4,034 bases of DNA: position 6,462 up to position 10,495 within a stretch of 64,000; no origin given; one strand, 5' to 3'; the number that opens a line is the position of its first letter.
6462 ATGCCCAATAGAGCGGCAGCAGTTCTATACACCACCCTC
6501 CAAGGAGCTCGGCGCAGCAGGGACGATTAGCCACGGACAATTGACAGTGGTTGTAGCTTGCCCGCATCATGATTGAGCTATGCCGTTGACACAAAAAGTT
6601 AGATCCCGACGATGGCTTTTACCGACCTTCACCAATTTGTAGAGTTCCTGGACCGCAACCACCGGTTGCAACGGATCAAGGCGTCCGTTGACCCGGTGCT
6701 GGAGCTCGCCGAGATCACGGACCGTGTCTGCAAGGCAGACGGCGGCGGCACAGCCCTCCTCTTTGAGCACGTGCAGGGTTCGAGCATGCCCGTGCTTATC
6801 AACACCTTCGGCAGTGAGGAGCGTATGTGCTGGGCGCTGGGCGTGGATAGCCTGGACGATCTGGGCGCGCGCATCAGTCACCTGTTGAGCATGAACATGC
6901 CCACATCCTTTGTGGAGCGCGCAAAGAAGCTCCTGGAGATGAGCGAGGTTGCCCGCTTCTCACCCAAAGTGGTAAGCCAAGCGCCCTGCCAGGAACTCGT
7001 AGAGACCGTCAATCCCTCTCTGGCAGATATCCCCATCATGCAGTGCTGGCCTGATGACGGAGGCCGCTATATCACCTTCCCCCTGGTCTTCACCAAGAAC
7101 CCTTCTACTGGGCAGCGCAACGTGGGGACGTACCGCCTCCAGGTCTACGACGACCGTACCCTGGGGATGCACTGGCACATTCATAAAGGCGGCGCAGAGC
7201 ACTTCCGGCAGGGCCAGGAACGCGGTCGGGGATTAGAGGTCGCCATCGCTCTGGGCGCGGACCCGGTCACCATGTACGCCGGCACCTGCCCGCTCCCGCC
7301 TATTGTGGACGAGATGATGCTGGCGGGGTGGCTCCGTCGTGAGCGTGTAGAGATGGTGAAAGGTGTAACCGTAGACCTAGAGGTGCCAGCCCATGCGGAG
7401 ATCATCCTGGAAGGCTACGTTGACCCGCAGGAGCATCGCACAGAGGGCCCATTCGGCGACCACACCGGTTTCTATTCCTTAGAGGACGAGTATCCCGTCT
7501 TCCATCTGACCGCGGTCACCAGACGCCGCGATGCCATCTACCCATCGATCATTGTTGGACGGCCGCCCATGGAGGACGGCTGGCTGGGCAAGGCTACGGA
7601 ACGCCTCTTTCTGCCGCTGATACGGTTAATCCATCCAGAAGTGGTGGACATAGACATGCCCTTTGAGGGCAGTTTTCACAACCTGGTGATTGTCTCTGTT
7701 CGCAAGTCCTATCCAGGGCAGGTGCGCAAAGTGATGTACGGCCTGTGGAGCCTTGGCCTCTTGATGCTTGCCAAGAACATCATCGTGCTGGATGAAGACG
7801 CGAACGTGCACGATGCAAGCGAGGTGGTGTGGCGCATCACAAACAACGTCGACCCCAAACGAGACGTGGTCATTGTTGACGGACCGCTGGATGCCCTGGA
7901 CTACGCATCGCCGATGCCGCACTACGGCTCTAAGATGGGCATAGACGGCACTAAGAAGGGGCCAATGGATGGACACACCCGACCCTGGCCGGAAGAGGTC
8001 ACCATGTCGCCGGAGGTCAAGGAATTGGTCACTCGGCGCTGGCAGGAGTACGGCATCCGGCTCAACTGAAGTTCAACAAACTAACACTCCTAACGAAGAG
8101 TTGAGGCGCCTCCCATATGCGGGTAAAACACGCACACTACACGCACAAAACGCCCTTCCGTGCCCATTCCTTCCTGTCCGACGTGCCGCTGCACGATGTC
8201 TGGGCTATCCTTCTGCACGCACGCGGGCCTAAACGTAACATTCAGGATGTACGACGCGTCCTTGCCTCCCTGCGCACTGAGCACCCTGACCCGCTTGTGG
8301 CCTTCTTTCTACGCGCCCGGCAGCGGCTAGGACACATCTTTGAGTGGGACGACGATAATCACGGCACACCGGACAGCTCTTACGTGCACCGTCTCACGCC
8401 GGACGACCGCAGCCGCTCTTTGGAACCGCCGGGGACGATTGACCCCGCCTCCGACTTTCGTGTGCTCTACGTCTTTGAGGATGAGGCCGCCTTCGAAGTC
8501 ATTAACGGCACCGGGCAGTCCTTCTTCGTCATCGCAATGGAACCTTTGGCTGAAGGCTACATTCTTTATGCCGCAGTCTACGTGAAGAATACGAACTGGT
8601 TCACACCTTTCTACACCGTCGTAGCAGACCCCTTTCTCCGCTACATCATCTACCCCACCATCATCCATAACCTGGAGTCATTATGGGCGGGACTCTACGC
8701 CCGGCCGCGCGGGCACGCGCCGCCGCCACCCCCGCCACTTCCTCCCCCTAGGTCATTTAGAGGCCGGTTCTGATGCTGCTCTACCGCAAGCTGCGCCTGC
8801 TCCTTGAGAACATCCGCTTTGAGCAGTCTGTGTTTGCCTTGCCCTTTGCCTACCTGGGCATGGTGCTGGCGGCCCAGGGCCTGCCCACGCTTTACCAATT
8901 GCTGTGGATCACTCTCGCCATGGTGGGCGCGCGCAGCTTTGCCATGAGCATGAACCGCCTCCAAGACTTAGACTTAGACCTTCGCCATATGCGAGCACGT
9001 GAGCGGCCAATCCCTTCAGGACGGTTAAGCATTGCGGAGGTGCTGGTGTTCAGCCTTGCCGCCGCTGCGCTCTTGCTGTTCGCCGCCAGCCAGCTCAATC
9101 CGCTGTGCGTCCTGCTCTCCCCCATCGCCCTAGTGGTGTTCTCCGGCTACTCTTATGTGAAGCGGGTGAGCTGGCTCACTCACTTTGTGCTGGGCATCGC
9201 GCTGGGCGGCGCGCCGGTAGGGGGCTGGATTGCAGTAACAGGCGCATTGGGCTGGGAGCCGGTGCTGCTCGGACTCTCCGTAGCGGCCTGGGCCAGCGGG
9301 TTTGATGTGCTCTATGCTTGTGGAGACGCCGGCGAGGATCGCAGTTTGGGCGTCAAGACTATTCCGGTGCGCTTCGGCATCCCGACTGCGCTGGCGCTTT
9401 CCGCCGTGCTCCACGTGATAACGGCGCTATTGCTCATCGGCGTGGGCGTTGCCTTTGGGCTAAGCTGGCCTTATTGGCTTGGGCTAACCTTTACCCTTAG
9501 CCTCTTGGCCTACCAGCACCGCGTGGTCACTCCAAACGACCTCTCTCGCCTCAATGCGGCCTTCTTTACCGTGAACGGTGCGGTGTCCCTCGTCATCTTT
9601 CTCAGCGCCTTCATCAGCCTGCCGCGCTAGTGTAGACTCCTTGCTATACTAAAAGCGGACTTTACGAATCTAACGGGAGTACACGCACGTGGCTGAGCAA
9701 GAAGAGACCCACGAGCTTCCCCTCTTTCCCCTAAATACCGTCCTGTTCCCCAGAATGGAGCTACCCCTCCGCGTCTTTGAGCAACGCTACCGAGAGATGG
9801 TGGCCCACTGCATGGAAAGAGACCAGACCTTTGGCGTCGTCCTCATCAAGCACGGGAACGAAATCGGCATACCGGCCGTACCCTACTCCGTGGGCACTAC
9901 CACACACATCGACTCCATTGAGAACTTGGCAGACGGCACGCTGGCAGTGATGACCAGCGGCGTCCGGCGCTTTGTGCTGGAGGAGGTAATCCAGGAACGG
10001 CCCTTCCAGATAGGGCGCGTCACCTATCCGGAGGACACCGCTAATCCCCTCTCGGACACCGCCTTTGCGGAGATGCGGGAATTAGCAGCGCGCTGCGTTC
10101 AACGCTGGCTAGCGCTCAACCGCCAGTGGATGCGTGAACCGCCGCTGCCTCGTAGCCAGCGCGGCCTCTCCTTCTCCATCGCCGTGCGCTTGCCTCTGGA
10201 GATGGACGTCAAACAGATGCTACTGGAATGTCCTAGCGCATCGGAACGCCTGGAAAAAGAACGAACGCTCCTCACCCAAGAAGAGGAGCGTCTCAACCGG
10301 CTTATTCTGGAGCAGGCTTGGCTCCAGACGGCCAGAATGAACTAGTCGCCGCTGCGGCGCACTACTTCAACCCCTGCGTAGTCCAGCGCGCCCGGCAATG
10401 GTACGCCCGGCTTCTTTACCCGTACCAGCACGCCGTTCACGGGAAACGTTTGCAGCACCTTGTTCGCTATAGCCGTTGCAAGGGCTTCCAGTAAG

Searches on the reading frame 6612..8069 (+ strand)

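Call 74: search_protein_families(library=pfam, proteins=[window:6612-8069:+], max_evalue=0.00001)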
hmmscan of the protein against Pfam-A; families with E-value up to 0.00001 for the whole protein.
window:6612-8069:+ (485 aa): 3 families
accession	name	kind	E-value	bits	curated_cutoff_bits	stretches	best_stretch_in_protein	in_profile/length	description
PF01977.22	UbiD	-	7.4e-82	273.9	23.3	1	121-318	3-206/206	3-octaprenyl-4-hydroxybenzoate carboxy-lyase Rift-related domain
PF20696.2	UbiD_C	-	5e-42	143.3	24.2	1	324-445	2-126/127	3-octaprenyl-4-hydroxybenzoate carboxy-lyase C-terminal domain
PF20695.2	UbiD_N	-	5e-24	84.6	24.3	1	10-87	1-77/78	3-octaprenyl-4-hydroxybenzoate carboxy-lyase N-terminal domain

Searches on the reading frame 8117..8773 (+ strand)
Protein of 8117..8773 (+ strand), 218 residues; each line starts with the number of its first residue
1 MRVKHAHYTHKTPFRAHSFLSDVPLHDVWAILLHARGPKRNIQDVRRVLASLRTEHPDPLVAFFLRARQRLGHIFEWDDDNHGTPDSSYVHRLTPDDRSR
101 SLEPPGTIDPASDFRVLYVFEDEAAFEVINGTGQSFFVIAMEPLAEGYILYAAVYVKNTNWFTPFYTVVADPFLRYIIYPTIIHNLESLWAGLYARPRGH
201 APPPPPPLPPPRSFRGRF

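Call 74: search_protein_families(library=pfam, proteins=[window:8117-8773:+], max_evalue=0.00001)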
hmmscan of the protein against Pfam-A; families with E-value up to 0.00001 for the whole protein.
window:8117-8773:+ (218 aa): 1 family
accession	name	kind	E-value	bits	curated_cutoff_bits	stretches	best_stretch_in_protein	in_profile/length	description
PF11066.14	DUF2867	-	4.3e-10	40.5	27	1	21-180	3-141/142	Protein of unknown function (DUF2867)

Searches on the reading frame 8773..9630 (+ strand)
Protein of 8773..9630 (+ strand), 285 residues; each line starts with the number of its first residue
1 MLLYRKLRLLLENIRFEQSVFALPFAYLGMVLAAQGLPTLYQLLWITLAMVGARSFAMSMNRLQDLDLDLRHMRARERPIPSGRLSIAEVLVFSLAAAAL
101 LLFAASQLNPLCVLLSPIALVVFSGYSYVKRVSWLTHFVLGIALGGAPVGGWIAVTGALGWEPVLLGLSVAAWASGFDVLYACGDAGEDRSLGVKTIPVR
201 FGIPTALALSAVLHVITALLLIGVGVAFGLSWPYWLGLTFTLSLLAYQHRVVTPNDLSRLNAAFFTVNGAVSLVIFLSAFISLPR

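Call 74: search_protein_families(library=pfam, proteins=[window:8773-9630:+], max_evalue=0.00001)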
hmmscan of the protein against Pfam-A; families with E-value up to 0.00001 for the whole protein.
window:8773-9630:+ (285 aa): 1 family
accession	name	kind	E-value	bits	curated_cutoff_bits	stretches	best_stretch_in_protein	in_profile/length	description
PF01040.23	UbiA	-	1.7e-53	181.9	34.2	1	22-266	1-247/250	UbiA prenyltransferase family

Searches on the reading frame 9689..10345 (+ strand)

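Call 74: search_protein_families(library=pfam, proteins=[window:9689-10345:+], max_evalue=0.00001)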
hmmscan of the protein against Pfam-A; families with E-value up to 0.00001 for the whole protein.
window:9689-10345:+ (218 aa): 1 family
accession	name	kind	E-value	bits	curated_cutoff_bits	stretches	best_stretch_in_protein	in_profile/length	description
PF02190.22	LON_substr_bdg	-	9.4e-33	114.3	28.7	1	9-196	1-199/200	ATP-dependent protease La (LON) substrate-binding domain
